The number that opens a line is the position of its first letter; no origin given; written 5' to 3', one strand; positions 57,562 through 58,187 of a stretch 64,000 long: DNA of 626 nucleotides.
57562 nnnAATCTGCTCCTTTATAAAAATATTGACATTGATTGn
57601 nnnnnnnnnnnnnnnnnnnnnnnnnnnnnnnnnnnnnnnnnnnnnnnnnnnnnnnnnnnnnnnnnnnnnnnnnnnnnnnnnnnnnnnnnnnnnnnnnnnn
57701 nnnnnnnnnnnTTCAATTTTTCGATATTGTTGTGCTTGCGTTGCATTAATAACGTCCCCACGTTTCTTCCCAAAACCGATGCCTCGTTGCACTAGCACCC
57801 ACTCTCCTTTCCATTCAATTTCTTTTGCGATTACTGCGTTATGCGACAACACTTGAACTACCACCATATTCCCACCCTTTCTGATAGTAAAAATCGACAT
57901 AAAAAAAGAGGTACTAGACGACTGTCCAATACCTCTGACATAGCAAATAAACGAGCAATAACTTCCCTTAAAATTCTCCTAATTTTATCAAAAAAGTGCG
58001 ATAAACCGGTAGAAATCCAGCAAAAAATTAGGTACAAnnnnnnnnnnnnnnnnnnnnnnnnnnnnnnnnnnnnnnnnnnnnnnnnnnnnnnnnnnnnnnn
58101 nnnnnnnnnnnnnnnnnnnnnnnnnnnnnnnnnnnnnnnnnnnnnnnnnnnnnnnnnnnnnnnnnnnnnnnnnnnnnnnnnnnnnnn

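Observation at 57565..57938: Stand-alone CAT-domain (BglG/SacY-type RNA-binding) gene directly abutting a RAT-like/terminator attenuator at the head of a six-gene operon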

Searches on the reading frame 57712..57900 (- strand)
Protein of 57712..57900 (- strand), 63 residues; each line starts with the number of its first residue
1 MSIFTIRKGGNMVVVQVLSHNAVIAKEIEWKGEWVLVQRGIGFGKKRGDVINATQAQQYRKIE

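Call 3: search_protein_families(library=pfam, proteins=[window:57712-57900:-], max_evalue=1)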
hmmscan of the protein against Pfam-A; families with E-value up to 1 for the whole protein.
seq(63 aa): 3 families
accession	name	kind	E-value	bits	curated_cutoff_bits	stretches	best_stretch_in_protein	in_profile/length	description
PF03123.20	CAT_RBD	-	1.3e-12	47.9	25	1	12-57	1-45/57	CAT RNA binding domain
PF14272.11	Gly_rich_SFCGS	-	0.032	14.7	27.3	1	12-57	3-48/114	Glycine-rich SFCGS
PF23258.1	DUF7072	-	0.048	13.4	27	1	7-38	38-65/66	Domain of unknown function (DUF7072)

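Call 7: find_homologous_proteins(query=window:57712-57867:-, max_evalue=0.01)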
Query seq(52 aa) (52 aa): 8 proteins with E <= 0.01 among 8 candidates.
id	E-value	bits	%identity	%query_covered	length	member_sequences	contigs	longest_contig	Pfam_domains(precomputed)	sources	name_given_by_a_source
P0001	3.5e-26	106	100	100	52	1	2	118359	PF03123.21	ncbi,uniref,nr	ncbi:CAT RNA binding domain-containing protein [Enterococcus songbeiensis]|uniref:CAT RNA binding do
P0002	4.0e-23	96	94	100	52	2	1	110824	PF03123.21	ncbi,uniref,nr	ncbi:CAT RNA binding domain-containing protein [Enterococcus sp. JM9B]|uniref:CAT RNA binding domain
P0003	4.6e-20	87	85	100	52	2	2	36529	PF03123.21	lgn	-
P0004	1.2e-18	83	81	100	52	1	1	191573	PF03123.21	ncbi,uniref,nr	ncbi:CAT RNA binding domain-containing protein [Enterococcus sp. JM9B]|uniref:CAT RNA binding domain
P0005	4.4e-18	81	81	100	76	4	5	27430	PF03123.21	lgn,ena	-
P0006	1.4e-17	79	79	100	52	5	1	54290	PF03123.21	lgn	-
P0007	9.6e-17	77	75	100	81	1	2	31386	PF03123.21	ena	-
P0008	3.9e-12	62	89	69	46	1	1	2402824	PF03123.21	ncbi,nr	ncbi:CAT RNA binding domain-containing protein [Enterococcus mediterraneensis]|nr:CAT RNA binding do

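Call 11: find_encoding_contigs(protein=P0004, flank=8000, max_places=3)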
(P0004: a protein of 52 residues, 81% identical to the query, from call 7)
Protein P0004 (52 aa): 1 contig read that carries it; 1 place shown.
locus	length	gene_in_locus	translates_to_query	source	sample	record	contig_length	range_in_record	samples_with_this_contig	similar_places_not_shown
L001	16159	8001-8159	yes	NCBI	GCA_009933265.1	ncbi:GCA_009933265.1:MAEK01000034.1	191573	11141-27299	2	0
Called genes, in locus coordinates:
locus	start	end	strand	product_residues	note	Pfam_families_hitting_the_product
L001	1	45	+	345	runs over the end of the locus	PF01757:Acyl_transf_3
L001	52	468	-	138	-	PF00011:HSP20, PF17886:ArsA_HSP20 (weak)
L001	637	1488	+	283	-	PF00288:GHMP_kinases_N, PF08544:GHMP_kinases_C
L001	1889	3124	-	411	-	PF03572:Peptidase_S41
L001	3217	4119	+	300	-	PF01381:HTH_3 (weak), PF12844:HTH_19, PF13560:HTH_31 (faint), PF21259:Rgg_C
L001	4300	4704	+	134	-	PF00293:NUDIX, PF14815:NUDIX_4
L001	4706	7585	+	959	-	PF13091:PLDc_2 (weak), PF00270:DEAD (weak), PF04851:ResIII, PF18766:SWI2_SNF2 (weak), PF00271:Helicase_C, PF26350:DUF8090, PF11907:DUF3427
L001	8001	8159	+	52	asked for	PF03123:CAT_RBD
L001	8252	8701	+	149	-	PF00359:PTS_EIIA_2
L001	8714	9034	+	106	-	PF25554:PTS_EIIB_BC_N (weak), PF02302:PTS_IIB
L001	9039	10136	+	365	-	-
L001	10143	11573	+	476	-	PF00232:Glyco_hydro_1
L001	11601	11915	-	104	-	PF02635:DsrE (weak)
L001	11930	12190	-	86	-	PF02583:Trns_repr_metal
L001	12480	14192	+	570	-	PF00890:FAD_binding_2 (faint), PF01266:DAO (faint), PF03486:HI0933_like (faint), PF07992:Pyr_redox_2, PF13738:Pyr_redox_3, PF00070:Pyr_redox, PF02852:Pyr_redox_dim, PF00581:Rhodanese, +2 more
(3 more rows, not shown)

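Call 12: find_encoding_contigs(protein=P0006, flank=8000, max_places=3)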
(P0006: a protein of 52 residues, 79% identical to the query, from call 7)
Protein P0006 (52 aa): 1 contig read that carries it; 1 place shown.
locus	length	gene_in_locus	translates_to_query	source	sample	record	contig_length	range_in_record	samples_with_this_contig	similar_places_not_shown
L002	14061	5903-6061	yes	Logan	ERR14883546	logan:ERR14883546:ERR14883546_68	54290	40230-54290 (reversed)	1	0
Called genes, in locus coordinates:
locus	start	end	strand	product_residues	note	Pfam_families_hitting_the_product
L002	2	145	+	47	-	?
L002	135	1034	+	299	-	PF13692:Glyco_trans_1_4 (weak)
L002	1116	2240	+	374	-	PF04464:Glyphos_transf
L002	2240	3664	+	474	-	PF01943:Polysacc_synt, PF13440:Polysacc_synt_3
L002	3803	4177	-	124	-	PF03050:DDE_Tnp_IS66, PF13817:DDE_Tnp_IS66_C (weak)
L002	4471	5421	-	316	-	PF01073:3Beta_HSD, PF01370:Epimerase, PF02719:Polysacc_synt_2, PF04321:RmlD_sub_bind, PF16363:GDP_Man_Dehyd, PF07993:NAD_binding_4 (weak)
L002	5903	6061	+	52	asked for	PF03123:CAT_RBD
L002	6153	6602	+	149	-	PF00359:PTS_EIIA_2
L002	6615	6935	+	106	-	PF25554:PTS_EIIB_BC_N (weak), PF02302:PTS_IIB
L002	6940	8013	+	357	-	PF02378:PTS_EIIC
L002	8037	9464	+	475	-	PF00232:Glyco_hydro_1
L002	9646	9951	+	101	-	-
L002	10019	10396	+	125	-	-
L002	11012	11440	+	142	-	PF03061:4HBT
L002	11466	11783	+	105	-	PF03008:DUF234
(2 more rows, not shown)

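Call 15: find_related_loci(query=A1, collection=genome_contigs, flank=7000)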
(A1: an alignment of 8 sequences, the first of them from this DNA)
Query A1 (52 aa) in genome_contigs; peptide patterns used: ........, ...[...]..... (x = any residue, [..] = any of these).
40 stretches matched a pattern, but none encodes a relative of the query by tblastn (E <= 1e-3).

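Call 17: find_encoding_contigs(protein=P0007, flank=8000, max_places=3)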
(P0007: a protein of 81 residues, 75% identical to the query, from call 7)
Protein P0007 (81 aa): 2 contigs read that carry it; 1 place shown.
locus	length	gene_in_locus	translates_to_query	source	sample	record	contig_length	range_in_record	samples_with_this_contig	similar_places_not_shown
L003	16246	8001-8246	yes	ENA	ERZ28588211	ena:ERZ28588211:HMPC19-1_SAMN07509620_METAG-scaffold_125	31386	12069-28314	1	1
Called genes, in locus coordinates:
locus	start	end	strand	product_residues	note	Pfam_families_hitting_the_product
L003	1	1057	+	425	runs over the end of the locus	PF01547:SBP_bac_1, PF13416:SBP_bac_8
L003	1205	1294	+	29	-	-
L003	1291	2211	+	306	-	PF00528:BPD_transp_1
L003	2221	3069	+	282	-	PF00528:BPD_transp_1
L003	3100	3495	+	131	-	-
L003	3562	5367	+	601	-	PF02837:Glyco_hydro_2_N, PF22666:Glyco_hydro_2_N2, PF00703:Glyco_hydro_2, PF02836:Glyco_hydro_2_C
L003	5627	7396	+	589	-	PF02837:Glyco_hydro_2_N, PF22666:Glyco_hydro_2_N2, PF00703:Glyco_hydro_2, PF02836:Glyco_hydro_2_C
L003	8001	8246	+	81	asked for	PF03123:CAT_RBD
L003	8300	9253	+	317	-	PF00892:EamA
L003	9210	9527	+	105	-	PF02255:PTS_IIA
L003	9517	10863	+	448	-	PF02378:PTS_EIIC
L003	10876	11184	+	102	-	PF02302:PTS_IIB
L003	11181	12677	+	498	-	PF07364:DUF1485, PF07171:MlrC_C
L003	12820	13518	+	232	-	PF13731:WxL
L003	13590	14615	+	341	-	PF06030:WxLIP_PGBD, PF11797:WxLIP_HBD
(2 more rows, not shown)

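Call 18: find_encoding_contigs(protein=P0008, flank=8000, max_places=3)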
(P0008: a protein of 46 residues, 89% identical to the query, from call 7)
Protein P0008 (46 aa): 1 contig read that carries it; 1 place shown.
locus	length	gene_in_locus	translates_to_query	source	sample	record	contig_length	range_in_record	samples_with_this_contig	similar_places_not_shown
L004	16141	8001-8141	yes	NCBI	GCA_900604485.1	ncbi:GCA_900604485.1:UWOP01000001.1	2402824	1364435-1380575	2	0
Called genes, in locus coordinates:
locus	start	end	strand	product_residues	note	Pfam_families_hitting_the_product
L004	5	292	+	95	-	PF00936:BMC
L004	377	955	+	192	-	-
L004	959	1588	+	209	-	PF06130:PTAC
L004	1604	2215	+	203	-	-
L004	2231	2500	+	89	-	PF03319:EutN_CcmL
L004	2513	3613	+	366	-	PF04346:EutH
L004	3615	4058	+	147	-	PF06249:EutQ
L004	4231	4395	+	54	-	-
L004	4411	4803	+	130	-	PF14478:DUF4430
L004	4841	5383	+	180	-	PF12822:ECF_trnsprt (weak)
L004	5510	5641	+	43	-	-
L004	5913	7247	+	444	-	PF00817:IMS, PF11798:IMS_HHH (weak), PF11799:IMS_C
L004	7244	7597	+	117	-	-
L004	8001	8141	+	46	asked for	PF03123:CAT_RBD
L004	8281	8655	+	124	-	PF03610:EIIA-man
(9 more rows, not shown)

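Call 19: find_encoding_contigs(protein=P0003, flank=8000, max_places=3)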
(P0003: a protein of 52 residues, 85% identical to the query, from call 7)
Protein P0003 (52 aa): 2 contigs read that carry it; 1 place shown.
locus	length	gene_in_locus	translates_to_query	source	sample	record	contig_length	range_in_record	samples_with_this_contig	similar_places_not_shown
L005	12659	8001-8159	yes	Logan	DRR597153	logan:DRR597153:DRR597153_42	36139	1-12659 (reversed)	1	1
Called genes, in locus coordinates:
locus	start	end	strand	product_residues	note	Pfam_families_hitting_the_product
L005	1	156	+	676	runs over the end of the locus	PF17191:RecG_wedge, PF00270:DEAD, PF04851:ResIII, PF00271:Helicase_C, PF22590:Cas3-like_C_2 (weak), PF19833:RecG_dom3_C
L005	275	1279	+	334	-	PF02504:FA_synthesis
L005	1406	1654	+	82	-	PF00550:PP-binding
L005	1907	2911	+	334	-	PF00005:ABC_tran, PF02463:SMC_N (weak), PF13304:AAA_21, PF08352:oligo_HPY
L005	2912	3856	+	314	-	PF00005:ABC_tran, PF13304:AAA_21 (faint), PF08352:oligo_HPY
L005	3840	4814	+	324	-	PF19300:BPD_transp_1_N (weak), PF00528:BPD_transp_1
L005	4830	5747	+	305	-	PF12911:OppC_N (weak), PF00528:BPD_transp_1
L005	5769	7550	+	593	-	PF00496:SBP_bac_5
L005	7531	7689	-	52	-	-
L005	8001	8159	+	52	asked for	PF03123:CAT_RBD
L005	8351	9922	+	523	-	PF01547:SBP_bac_1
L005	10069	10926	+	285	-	PF00528:BPD_transp_1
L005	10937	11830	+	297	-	PF00528:BPD_transp_1 (faint)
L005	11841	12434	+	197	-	PF04854:DUF624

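Call 20: search_protein_representatives(alignment_id=A1)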
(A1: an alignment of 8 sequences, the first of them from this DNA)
Query: 8 sequences, 52 profile positions. Proteins with E-value up to 0.001 (for the whole library): 42; up to 1e-10: 6; up to 1e-30: 0. The best 42 are listed.
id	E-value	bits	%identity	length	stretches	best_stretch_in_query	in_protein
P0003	1.5e-30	120.9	-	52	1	1-52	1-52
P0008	1.7e-24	101.5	-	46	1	1-46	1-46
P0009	4.8e-16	74.4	-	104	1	1-52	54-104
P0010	5.4e-16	74.3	-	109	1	1-52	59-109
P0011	2.1e-14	69.2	-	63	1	1-46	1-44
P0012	3.2e-11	59.0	-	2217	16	2-22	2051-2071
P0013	4.9e-08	48.8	-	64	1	1-39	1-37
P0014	3.6e-06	42.8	-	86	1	1-52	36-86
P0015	4.8e-06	42.4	-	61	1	1-47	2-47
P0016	2.4e-05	40.2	-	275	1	1-44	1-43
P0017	2.4e-05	40.2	-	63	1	3-45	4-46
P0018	2.7e-05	40.0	-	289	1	3-47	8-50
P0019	5.9e-05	38.9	-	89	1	3-43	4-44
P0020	8.7e-05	38.4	-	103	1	3-43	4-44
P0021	1.4e-04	37.7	-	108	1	5-48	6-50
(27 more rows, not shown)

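Call 24: find_encoding_contigs(protein=P0009, flank=8000, max_places=4)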
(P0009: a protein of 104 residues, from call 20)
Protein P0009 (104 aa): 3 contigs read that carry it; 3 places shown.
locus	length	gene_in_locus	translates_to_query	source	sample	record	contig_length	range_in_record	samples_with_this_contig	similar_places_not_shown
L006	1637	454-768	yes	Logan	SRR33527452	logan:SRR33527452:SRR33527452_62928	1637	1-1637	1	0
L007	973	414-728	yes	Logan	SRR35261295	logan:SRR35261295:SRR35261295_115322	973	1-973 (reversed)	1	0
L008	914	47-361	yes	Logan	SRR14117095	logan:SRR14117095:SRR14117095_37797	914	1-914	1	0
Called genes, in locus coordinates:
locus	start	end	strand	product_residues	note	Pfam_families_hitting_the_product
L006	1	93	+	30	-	?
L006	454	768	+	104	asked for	PF03123:CAT_RBD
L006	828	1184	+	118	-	-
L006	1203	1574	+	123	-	-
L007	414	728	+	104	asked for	PF03123:CAT_RBD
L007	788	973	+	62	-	?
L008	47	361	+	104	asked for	PF03123:CAT_RBD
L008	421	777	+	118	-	-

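Call 25: find_encoding_contigs(protein=P0014, flank=8000, max_places=4)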
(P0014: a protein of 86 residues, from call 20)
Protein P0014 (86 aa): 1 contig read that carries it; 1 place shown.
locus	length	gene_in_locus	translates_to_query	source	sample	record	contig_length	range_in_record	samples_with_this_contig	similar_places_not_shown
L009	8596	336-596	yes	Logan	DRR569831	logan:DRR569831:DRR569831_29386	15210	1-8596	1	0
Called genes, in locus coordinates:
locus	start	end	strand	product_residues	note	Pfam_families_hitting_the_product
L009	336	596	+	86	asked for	PF03123:CAT_RBD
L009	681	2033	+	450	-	PF00232:Glyco_hydro_1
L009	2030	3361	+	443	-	PF02378:PTS_EIIC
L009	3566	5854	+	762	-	PF03382:DUF285, PF09479:Flg_new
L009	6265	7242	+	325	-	PF13280:WYL (weak)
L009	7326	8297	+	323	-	-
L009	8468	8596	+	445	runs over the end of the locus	-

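Call 46: search_solved_structures(query=window:57712-57867:-, max_evalue=1, show_alignments=3)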
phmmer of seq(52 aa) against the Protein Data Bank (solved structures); distinct sequences matched with E-value up to 1: 9.
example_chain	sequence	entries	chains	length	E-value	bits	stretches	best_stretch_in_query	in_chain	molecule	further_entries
1auu_A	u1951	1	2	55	0.00017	24.6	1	2-46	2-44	SACY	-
3rio_A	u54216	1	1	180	0.00033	23.7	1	3-41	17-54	PtsGHI operon antiterminator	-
1l1c_A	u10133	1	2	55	0.045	17.1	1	3-46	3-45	Transcription antiterminator licT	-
6twr_A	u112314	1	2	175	0.25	14.8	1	3-44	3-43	Beta-glucoside bgl operon antiterminator BglG family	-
7abz_5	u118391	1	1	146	0.27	14.7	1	11-41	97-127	SsrA-binding protein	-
6q97_5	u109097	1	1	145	0.27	14.7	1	11-41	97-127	SsrA-binding protein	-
7ac7_5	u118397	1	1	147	0.27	14.7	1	11-41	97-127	SsrA-binding protein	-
7acj_5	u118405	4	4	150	0.28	14.7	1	11-41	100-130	SsrA-binding protein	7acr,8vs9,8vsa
6q98_5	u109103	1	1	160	0.31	14.5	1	11-41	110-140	SsrA-binding protein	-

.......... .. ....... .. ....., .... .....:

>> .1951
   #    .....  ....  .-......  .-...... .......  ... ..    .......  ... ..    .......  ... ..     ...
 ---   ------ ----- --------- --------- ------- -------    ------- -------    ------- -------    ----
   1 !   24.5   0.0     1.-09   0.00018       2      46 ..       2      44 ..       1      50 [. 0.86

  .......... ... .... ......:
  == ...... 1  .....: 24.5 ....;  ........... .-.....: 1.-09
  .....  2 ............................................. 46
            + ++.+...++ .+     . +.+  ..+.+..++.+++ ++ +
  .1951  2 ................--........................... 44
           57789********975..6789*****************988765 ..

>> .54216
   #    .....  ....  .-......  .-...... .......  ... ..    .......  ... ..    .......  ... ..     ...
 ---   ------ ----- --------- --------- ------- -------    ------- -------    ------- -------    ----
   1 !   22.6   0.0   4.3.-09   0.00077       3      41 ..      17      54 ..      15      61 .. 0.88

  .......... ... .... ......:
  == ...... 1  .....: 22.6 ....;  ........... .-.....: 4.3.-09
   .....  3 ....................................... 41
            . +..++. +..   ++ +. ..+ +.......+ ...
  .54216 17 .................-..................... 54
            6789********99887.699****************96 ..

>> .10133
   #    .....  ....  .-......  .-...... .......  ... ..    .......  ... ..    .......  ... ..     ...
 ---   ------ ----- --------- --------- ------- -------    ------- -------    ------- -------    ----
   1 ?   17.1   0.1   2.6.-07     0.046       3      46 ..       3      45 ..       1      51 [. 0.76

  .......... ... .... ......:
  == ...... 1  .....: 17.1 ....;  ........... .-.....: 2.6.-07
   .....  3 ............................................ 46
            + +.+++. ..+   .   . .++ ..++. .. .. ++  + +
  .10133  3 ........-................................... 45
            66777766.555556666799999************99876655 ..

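Call 47: search_protein_families(library=ncbifam, proteins=[window:57712-57867:-], max_evalue=0.001)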
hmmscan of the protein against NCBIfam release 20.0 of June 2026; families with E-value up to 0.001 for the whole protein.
seq(52 aa): 2 families
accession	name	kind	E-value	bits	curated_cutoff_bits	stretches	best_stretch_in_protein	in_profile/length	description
NF047357.1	antiterm_GlcT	equivalog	3.1e-09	36.6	320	1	2-47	2-46/272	glucose PTS transporter transcription antiterminator GlcT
NF046042.1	LicT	equivalog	2.3e-06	27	300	1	1-47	1-46/273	BglG family transcription antiterminator LicT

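Call 52: predict_structure(alignment_id=A1)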
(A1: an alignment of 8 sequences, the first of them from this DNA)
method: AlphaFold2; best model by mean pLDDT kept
length: 52 residues; sequences in the alignment: 8
mean_pLDDT: 59.0   pTM: 0.33
mean pLDDT of the five models: 59.0, 58.1, 57.9, 56.4, 47.8
residues with pLDDT >= 90: 0; 70-90: 0; 50-70: 48; < 50: 4
segments of 3 or more residues with pLDDT < 50: 29-32
pLDDT, mean of each block of 10 residues (from residue 1): 62 60 55 57 63 58
secondary structure, 60 per line:
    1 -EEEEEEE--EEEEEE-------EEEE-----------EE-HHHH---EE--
elements in order: E2-8 E11-16 E24-27 H42-45

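Call 65: find_encoding_contigs(protein=P0013, flank=4000, max_places=3)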
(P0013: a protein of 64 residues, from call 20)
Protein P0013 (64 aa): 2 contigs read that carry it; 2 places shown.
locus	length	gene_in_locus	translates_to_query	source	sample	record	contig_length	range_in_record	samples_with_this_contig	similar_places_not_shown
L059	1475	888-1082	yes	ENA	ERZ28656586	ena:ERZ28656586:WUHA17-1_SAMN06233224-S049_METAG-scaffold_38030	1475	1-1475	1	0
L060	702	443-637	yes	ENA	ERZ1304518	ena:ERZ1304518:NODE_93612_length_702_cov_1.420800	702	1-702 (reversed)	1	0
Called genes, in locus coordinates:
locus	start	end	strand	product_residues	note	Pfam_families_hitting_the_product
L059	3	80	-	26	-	?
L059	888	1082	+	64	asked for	PF03123:CAT_RBD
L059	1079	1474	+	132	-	?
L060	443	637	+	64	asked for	PF03123:CAT_RBD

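Call 66: find_encoding_contigs(protein=P0015, flank=4000, max_places=3)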
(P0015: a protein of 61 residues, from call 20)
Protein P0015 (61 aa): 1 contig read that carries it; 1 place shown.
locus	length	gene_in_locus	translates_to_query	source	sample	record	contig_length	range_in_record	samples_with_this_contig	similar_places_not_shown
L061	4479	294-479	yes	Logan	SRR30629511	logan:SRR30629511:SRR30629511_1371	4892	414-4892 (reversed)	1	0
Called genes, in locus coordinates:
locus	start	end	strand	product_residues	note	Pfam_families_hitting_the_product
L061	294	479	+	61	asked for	PF03123:CAT_RBD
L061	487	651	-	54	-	PF01381:HTH_3 (weak), PF13443:HTH_26 (weak)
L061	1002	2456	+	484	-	PF00884:Sulfatase, PF01663:Phosphodiest, PF02995:DUF229 (weak), PF16347:SGSH_C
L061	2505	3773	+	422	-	PF01547:SBP_bac_1, PF13416:SBP_bac_8, PF13531:SBP_bac_11 (faint)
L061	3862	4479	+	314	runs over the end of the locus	PF00528:BPD_transp_1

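Call 72: find_encoding_contigs(protein=P0002, flank=8000, max_places=3)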
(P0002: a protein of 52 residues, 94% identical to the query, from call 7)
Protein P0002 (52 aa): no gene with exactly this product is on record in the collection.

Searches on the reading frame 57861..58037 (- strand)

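Call 63: search_protein_families(library=pfam, proteins=[window:57861-58037:-], max_evalue=1)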
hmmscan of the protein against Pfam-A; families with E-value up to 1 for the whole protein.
seq(59 aa): 1 family
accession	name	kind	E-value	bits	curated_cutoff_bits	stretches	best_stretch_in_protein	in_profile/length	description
PF24069.1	DUF7364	-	0.098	13.8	27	1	14-39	42-68/74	Family of unknown function (DUF7364)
